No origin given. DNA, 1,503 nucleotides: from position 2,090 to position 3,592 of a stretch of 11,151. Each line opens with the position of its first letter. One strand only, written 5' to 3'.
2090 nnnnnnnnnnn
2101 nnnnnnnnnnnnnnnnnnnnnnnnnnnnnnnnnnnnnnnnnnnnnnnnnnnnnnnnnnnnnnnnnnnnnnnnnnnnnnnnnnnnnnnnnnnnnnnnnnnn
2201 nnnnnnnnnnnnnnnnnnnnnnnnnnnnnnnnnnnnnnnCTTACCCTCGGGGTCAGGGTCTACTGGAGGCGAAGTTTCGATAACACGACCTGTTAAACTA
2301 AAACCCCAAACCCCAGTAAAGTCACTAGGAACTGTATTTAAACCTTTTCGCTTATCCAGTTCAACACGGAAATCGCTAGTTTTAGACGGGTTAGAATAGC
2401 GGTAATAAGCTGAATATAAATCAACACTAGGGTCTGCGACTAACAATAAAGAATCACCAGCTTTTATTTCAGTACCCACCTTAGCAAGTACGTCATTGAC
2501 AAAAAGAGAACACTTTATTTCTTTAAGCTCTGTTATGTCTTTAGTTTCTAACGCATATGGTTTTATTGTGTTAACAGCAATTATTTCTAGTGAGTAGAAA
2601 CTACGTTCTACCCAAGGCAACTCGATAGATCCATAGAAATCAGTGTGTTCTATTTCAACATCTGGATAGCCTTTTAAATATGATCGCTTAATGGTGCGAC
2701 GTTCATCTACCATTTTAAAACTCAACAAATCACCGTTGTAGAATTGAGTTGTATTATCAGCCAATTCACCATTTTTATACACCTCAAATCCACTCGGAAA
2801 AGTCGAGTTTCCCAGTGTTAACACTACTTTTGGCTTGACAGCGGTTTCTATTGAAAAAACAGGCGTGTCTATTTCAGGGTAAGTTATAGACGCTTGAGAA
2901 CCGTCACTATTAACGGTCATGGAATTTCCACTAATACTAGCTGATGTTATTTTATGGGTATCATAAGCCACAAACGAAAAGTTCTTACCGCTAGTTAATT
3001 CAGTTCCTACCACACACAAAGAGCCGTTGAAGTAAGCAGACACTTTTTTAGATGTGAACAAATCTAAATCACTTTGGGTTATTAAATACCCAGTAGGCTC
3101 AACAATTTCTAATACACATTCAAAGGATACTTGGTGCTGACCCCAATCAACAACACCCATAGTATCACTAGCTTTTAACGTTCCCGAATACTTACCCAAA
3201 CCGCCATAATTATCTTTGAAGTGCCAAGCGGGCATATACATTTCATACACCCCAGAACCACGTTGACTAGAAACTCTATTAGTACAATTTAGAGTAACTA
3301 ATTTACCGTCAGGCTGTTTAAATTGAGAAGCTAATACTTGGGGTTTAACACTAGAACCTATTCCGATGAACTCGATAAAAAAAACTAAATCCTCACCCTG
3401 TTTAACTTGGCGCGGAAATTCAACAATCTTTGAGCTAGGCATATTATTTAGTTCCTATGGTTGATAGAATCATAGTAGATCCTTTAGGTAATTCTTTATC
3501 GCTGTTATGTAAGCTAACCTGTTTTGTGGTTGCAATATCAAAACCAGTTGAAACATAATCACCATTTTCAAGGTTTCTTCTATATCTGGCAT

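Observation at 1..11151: Whole window is a complete miniature linear genome with exact 60-bp inverted terminal repeats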

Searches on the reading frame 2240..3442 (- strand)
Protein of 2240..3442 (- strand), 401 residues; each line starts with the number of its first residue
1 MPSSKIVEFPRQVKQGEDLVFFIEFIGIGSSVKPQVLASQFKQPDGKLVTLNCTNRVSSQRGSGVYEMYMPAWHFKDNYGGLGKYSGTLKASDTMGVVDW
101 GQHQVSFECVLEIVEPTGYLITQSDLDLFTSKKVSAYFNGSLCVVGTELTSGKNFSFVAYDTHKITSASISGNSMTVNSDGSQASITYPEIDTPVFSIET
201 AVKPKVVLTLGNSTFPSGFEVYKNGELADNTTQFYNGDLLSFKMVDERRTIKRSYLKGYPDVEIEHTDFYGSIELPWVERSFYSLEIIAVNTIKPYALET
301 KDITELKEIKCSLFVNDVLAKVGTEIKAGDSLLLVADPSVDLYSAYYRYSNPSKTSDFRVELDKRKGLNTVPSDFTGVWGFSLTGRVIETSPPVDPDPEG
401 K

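Call 78: search_dna_similar(query=window:2240-3442:-, collection=phages, mode=protein, max_evalue=0.001, max_rows=20)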
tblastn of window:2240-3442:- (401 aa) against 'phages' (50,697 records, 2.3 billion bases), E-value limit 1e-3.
No match.
